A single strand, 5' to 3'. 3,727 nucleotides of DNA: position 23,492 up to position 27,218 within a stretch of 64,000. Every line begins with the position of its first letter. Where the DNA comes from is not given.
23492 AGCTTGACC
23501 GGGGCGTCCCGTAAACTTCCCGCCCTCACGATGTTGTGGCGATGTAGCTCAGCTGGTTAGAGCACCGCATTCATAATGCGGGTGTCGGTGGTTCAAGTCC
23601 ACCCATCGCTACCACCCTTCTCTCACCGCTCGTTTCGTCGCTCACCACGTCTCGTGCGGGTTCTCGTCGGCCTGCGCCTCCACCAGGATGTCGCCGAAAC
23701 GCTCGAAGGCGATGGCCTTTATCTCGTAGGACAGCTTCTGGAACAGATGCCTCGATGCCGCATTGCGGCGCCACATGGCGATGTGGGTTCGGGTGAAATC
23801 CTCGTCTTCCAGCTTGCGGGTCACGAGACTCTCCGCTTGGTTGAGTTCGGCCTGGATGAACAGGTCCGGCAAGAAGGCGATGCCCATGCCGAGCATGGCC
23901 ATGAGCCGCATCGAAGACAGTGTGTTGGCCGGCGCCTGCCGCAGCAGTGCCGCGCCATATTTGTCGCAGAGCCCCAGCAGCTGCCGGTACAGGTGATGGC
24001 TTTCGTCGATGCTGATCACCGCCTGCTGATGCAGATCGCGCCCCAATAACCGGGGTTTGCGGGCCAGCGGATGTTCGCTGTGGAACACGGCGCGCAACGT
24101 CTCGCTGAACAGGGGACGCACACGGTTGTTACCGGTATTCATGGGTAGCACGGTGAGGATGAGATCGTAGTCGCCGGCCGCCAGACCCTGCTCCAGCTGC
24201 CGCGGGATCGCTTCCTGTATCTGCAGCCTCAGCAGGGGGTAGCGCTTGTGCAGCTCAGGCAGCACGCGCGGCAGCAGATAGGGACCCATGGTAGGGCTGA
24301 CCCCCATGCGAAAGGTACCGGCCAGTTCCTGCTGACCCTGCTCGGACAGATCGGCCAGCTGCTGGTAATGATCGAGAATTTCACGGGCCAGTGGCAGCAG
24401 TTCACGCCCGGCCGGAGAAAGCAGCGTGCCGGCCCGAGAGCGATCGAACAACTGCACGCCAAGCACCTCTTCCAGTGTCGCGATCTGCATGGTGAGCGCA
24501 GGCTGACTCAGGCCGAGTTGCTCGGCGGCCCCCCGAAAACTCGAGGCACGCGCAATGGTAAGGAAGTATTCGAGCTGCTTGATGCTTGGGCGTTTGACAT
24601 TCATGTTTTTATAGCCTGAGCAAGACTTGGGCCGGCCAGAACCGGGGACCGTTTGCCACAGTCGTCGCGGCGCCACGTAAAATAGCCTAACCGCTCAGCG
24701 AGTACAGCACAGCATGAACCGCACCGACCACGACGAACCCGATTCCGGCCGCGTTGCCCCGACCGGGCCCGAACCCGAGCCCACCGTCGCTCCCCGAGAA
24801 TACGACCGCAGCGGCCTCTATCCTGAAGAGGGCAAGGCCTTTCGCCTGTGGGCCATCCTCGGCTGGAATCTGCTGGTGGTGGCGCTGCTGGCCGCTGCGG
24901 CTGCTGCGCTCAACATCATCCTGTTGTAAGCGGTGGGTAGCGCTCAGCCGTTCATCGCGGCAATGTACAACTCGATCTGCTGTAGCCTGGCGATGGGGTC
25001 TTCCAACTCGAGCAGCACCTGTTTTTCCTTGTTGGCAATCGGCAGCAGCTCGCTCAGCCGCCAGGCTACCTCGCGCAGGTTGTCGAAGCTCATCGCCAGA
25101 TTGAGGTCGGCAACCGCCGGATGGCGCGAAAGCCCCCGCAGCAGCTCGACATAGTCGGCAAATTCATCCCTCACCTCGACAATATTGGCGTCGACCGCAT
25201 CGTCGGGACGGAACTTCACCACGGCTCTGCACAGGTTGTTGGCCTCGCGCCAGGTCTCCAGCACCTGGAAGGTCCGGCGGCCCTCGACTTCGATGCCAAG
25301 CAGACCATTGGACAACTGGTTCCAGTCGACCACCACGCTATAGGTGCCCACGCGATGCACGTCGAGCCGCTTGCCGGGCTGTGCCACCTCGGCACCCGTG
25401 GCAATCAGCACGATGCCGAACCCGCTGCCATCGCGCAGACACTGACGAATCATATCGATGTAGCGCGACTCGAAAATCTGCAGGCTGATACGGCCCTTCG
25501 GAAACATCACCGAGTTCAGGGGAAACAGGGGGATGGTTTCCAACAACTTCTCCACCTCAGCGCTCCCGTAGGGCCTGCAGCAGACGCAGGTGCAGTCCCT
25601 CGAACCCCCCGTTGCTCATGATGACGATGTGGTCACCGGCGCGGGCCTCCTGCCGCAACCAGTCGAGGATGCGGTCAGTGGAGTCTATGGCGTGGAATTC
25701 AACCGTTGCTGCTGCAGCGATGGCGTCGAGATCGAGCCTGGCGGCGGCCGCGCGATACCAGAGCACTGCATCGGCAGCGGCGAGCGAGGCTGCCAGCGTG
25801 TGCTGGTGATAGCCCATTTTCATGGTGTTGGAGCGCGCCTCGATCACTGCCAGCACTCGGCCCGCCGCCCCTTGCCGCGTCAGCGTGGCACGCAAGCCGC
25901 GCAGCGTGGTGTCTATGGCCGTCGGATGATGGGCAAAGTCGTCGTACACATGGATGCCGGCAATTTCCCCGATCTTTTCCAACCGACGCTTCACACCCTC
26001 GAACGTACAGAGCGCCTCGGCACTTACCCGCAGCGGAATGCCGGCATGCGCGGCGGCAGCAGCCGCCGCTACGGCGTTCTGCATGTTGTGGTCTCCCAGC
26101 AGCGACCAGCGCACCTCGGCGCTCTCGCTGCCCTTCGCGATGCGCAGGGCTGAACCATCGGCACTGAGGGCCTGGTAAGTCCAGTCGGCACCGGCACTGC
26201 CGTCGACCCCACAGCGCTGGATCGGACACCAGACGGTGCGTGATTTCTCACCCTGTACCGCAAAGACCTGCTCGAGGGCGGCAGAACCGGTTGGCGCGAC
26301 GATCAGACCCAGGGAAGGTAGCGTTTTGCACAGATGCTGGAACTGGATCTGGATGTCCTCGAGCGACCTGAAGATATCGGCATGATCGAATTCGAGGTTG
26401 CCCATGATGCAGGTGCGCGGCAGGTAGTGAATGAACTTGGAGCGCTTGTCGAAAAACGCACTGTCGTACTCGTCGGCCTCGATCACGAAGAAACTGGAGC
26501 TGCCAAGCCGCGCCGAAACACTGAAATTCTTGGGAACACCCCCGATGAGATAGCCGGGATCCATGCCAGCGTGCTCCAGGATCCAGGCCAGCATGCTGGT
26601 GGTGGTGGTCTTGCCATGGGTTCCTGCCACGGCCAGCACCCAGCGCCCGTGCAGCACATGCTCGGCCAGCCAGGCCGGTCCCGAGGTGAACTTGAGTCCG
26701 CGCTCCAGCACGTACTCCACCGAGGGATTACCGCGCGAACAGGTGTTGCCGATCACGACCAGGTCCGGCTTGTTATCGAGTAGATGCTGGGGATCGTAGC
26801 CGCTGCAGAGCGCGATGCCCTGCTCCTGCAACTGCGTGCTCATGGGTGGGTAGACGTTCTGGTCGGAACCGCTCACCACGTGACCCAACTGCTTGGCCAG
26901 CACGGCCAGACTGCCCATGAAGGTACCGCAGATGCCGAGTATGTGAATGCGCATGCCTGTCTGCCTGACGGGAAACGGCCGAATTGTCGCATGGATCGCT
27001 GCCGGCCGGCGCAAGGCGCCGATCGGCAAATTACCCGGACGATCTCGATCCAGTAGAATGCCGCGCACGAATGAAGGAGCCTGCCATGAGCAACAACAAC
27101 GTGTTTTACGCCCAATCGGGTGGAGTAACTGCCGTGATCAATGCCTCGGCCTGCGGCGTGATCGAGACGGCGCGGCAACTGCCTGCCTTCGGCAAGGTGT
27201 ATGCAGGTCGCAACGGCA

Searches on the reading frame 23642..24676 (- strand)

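Call 74: search_protein_families(library=pfam, proteins=[window:23642-24676:-], max_evalue=0.00001)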
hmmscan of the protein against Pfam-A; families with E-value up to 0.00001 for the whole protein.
window:23642-24676:- (344 aa): 2 families
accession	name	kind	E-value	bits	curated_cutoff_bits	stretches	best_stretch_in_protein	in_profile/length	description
PF03466.25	LysR_substrate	-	3.5e-41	141.3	28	1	116-314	2-199/209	LysR substrate binding domain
PF00126.33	HTH_1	-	7.3e-21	74.3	26.6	1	32-91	1-60/60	Bacterial regulatory helix-turn-helix protein, lysR family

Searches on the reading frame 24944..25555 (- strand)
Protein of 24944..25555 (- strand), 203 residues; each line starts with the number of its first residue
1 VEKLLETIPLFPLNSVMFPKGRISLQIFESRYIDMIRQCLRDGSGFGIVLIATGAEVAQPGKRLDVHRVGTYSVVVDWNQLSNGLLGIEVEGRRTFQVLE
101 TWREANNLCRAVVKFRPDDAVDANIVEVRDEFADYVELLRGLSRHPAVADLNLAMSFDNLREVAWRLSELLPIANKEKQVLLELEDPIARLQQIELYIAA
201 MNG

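Call 74: search_protein_families(library=pfam, proteins=[window:24944-25555:-], max_evalue=0.00001)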
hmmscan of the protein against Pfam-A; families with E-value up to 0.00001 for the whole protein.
window:24944-25555:- (203 aa): 1 family
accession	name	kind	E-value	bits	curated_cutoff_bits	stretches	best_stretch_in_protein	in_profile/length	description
PF02190.22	LON_substr_bdg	-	5.4e-27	95.5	28.7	1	7-194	1-194/200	ATP-dependent protease La (LON) substrate-binding domain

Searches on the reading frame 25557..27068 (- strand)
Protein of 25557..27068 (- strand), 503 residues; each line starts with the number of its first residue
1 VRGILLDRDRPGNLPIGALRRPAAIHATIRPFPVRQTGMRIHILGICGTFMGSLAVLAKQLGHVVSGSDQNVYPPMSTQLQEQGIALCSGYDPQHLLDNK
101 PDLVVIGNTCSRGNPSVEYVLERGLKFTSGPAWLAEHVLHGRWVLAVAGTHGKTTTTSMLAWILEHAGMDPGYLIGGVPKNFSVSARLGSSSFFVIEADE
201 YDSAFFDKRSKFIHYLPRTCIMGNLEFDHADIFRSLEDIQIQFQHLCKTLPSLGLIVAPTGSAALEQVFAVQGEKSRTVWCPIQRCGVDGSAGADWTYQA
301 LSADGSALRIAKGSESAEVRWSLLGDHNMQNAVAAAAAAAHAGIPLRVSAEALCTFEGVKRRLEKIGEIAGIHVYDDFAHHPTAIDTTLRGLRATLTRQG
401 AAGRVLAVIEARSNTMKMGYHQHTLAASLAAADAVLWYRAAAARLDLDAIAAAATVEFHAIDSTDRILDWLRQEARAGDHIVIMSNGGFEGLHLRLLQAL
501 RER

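Call 74: search_protein_families(library=pfam, proteins=[window:25557-27068:-], max_evalue=0.00001)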
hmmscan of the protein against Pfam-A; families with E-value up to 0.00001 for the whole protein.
window:25557-27068:- (503 aa): 3 families
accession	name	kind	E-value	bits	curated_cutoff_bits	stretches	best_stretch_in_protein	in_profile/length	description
PF01225.30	Mur_ligase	-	1.1e-19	71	21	1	40-139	1-92/95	Mur ligase family, catalytic domain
PF08245.18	Mur_ligase_M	-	1.7e-18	67.8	24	1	147-339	1-200/200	Mur ligase middle domain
PF02875.26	Mur_ligase_C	-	2.2e-14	54.8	28.4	1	361-487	1-127/127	Mur ligase, glutamate ligase domain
